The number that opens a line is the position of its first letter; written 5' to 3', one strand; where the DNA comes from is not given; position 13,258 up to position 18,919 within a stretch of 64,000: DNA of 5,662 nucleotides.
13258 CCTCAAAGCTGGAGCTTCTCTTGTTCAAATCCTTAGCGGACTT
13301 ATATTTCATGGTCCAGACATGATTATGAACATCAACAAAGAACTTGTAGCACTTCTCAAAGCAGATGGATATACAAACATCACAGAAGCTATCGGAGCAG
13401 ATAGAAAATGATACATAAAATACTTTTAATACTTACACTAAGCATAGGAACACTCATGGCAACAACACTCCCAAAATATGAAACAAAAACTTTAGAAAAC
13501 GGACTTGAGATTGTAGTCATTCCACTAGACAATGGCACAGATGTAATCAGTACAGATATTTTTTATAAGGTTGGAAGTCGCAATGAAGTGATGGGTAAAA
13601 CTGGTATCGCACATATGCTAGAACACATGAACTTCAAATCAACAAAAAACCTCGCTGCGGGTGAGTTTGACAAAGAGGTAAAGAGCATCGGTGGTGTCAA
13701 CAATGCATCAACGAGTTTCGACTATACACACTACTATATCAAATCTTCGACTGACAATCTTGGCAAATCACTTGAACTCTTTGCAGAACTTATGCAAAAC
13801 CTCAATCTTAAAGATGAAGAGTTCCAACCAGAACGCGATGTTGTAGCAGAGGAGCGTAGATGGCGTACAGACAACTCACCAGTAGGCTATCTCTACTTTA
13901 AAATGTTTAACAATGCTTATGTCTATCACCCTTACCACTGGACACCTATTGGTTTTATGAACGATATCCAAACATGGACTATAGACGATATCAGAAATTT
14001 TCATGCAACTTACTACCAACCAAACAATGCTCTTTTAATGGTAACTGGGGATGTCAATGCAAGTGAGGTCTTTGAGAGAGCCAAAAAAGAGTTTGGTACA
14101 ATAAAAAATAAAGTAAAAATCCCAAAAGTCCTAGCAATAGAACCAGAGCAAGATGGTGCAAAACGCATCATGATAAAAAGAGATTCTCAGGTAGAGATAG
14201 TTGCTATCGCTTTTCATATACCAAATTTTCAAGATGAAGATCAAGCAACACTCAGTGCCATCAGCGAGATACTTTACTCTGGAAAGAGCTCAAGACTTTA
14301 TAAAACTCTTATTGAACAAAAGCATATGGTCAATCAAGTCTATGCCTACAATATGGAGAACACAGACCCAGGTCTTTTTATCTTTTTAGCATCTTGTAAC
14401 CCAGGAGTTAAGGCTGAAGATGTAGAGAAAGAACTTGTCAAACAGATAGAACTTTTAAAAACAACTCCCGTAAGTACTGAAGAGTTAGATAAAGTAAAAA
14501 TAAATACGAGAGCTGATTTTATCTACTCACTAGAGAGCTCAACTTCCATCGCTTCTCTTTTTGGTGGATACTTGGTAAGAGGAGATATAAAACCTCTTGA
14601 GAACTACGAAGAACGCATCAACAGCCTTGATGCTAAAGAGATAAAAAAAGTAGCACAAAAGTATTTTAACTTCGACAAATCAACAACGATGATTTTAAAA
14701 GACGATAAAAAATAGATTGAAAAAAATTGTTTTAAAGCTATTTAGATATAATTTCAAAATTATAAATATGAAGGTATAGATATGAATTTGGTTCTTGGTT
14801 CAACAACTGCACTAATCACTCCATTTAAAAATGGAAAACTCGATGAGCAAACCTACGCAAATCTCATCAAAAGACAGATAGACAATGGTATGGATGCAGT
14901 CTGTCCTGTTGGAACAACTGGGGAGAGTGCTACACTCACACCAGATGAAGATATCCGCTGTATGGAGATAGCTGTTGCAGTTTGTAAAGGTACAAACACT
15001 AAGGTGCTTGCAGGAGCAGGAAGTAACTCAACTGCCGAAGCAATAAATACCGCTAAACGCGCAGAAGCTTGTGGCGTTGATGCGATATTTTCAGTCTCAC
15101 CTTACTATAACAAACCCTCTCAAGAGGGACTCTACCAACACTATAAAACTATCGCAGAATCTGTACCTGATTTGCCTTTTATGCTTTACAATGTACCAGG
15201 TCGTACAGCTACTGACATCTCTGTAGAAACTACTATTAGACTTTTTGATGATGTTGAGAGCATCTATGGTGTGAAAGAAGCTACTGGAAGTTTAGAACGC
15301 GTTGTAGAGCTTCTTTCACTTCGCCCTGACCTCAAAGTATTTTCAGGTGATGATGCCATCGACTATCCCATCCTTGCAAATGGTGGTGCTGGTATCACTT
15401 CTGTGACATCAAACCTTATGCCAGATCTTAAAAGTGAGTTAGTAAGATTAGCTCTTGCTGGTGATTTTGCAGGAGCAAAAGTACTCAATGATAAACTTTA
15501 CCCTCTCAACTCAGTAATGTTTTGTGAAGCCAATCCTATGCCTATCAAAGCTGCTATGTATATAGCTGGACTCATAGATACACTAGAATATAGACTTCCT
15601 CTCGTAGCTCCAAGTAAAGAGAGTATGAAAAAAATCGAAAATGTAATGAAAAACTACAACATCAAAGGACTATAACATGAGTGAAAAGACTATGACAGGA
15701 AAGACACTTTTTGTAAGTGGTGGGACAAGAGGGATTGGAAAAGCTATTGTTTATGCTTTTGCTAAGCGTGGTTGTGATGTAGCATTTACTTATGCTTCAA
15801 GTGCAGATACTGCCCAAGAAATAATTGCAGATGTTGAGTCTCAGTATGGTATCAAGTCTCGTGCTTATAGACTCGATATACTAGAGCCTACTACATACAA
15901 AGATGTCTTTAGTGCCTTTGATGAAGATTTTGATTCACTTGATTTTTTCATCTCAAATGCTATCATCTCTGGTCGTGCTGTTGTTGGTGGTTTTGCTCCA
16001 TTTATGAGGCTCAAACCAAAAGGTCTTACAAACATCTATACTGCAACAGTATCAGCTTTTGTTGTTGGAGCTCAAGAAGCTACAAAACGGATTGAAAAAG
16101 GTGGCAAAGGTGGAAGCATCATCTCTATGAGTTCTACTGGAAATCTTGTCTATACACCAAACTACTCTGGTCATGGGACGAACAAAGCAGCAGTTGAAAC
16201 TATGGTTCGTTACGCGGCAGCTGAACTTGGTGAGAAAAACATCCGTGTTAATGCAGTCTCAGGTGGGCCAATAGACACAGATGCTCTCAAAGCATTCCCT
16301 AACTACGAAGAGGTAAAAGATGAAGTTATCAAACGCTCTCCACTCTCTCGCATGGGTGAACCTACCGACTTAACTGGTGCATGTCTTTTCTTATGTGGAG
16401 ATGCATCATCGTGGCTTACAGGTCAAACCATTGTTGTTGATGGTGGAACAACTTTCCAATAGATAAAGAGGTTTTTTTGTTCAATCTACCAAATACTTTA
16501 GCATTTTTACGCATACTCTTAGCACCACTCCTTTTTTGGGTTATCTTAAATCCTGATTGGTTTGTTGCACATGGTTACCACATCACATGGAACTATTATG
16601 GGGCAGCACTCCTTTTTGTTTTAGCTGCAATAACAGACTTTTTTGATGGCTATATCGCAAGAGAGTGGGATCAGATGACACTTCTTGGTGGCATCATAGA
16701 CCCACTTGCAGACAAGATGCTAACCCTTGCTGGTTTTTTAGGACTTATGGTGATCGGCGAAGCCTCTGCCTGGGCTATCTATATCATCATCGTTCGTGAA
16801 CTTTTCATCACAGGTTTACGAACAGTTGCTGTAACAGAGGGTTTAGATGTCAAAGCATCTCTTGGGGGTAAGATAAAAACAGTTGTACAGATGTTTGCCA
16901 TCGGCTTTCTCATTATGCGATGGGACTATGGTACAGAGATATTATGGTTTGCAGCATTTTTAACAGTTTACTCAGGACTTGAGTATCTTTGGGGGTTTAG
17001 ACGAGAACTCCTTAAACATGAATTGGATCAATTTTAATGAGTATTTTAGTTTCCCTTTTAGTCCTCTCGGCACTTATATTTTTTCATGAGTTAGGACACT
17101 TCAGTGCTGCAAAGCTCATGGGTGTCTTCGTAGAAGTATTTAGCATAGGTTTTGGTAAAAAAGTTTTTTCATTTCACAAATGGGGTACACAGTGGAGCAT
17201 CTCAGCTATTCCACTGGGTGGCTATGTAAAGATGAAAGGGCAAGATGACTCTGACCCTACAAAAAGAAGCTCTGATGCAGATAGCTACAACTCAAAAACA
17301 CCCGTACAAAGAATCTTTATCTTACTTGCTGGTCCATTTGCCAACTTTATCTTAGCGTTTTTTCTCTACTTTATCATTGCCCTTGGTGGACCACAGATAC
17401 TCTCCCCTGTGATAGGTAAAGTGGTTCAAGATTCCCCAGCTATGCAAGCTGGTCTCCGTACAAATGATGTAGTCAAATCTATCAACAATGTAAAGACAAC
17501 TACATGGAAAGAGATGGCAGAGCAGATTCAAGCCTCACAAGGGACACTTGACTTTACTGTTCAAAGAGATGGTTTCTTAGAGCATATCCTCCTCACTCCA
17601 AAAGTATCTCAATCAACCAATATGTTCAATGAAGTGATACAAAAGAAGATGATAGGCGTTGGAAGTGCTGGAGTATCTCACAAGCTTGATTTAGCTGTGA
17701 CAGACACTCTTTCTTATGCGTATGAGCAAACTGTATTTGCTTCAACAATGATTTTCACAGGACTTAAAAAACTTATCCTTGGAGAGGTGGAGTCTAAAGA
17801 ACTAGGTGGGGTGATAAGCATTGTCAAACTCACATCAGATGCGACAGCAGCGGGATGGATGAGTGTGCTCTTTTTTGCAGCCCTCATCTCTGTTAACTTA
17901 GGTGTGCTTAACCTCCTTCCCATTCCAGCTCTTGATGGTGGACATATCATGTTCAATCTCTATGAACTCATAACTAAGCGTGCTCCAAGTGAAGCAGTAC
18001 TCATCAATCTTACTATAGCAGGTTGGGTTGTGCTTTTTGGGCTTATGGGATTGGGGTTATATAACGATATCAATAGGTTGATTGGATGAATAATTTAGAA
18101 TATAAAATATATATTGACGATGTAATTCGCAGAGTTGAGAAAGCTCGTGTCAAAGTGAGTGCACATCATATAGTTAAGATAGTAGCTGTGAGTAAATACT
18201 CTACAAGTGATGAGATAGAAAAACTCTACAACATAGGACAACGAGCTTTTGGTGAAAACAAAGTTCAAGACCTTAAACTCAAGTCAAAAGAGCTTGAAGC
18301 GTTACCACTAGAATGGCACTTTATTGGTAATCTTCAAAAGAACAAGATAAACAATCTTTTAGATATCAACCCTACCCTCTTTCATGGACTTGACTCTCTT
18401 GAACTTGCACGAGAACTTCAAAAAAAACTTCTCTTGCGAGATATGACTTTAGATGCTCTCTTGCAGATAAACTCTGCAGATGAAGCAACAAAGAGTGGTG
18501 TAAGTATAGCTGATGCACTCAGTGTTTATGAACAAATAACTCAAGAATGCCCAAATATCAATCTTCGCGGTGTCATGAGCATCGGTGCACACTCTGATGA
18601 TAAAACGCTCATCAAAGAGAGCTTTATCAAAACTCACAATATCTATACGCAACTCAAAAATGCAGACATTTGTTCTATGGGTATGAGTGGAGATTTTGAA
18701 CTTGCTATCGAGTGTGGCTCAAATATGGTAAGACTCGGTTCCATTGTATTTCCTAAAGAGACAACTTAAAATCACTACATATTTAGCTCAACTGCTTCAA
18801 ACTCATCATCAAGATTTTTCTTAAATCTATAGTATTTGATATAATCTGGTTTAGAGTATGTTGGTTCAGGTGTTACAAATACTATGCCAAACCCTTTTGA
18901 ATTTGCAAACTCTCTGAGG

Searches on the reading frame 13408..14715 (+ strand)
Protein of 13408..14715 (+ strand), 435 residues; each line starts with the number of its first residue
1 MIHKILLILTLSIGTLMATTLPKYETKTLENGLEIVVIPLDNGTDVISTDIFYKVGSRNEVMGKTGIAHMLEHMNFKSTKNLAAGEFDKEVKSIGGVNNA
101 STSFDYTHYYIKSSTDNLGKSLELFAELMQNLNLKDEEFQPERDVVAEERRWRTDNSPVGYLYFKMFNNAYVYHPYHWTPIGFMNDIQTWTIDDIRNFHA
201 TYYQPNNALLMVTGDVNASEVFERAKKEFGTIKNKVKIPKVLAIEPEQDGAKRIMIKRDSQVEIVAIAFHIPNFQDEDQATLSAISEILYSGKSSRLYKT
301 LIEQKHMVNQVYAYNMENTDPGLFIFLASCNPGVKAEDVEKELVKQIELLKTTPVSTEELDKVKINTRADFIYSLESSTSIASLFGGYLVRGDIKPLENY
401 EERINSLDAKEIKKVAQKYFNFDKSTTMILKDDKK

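Call 88: search_protein_families(library=pfam, proteins=[window:13408-14715:+], max_evalue=0.00001)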
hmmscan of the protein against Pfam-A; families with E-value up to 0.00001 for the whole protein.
window:13408-14715:+ (435 aa): 2 families
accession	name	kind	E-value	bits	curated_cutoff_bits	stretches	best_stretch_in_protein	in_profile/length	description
PF05193.26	Peptidase_M16_C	-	1.4e-39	136.3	23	1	190-365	2-179/181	Peptidase M16 inactive domain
PF00675.25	Peptidase_M16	-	2.5e-26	92.8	22.3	1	41-151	7-117/149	Insulinase (Peptidase family M16)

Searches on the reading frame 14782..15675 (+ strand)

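Call 88: search_protein_families(library=pfam, proteins=[window:14782-15675:+], max_evalue=0.00001)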
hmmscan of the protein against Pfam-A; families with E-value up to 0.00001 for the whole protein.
window:14782-15675:+ (297 aa): 1 family
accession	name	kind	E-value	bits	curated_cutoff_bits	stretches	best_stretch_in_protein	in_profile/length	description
PF00701.28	DHDPS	-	1.8e-86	289.9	22.1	1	5-290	3-287/289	Dihydrodipicolinate synthetase family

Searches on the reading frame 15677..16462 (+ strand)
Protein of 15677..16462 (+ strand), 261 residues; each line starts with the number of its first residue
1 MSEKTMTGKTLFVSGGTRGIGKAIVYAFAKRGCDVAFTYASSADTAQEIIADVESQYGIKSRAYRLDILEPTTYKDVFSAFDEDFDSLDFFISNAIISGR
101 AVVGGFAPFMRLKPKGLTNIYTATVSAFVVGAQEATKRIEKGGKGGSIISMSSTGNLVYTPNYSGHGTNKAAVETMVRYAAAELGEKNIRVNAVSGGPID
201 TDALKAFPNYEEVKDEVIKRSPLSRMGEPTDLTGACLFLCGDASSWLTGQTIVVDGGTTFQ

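Call 88: search_protein_families(library=pfam, proteins=[window:15677-16462:+], max_evalue=0.00001)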
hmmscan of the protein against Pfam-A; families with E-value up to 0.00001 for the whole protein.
window:15677-16462:+ (261 aa): 2 families
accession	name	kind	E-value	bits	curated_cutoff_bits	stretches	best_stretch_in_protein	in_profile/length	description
PF13561.12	adh_short_C2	-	3.1e-59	200.9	27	1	18-259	6-236/236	Enoyl-(Acyl carrier protein) reductase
PF00106.31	adh_short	-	6.8e-31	107.7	26.6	1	9-206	1-189/195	short chain dehydrogenase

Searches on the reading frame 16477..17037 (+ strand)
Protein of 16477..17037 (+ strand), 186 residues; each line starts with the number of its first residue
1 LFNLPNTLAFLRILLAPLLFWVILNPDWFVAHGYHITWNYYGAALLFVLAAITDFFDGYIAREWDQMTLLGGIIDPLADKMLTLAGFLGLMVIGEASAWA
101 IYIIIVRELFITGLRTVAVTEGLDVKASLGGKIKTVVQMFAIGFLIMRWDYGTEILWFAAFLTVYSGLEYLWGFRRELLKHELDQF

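Call 88: search_protein_families(library=pfam, proteins=[window:16477-17037:+], max_evalue=0.00001)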
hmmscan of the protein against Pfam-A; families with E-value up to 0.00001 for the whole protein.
window:16477-17037:+ (186 aa): 1 family
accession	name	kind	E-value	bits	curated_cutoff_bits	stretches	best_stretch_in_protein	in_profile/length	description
PF01066.26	CDP-OH_P_transf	-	4.5e-40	137.9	22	1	2-164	1-151/152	CDP-alcohol phosphatidyltransferase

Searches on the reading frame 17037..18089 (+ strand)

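Call 71: search_protein_families(library=pfam, proteins=[window:17037-18089:+], max_evalue=0.01)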
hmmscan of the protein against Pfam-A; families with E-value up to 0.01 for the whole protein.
window:17037-18089:+ (350 aa): 4 families
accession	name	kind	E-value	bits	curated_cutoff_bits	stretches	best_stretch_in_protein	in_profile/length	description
PF02163.28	Peptidase_M50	-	5.6e-67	225.7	27.2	1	7-334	3-219/221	Peptidase family M50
PF17820.7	PDZ_6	-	7.4e-08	32.5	27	1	125-170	1-47/54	PDZ domain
PF13180.12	PDZ_2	-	3.1e-06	27.8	27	1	124-179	14-71/80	PDZ domain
PF00595.29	PDZ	-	3.4e-05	24.6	23.2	1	123-175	26-80/81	PDZ domain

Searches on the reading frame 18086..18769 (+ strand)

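Call 71: search_protein_families(library=pfam, proteins=[window:18086-18769:+], max_evalue=0.01)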
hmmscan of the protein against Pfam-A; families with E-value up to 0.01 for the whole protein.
window:18086-18769:+ (227 aa): 2 families
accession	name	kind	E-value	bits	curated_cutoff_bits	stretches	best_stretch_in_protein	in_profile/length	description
PF01168.26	Ala_racemase_N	-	3.6e-16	60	24.1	1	27-222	18-216/220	Alanine racemase, N-terminal domain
PF04415.17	DUF515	-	0.00021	20.3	29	1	28-132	84-181/449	Protein of unknown function (DUF515)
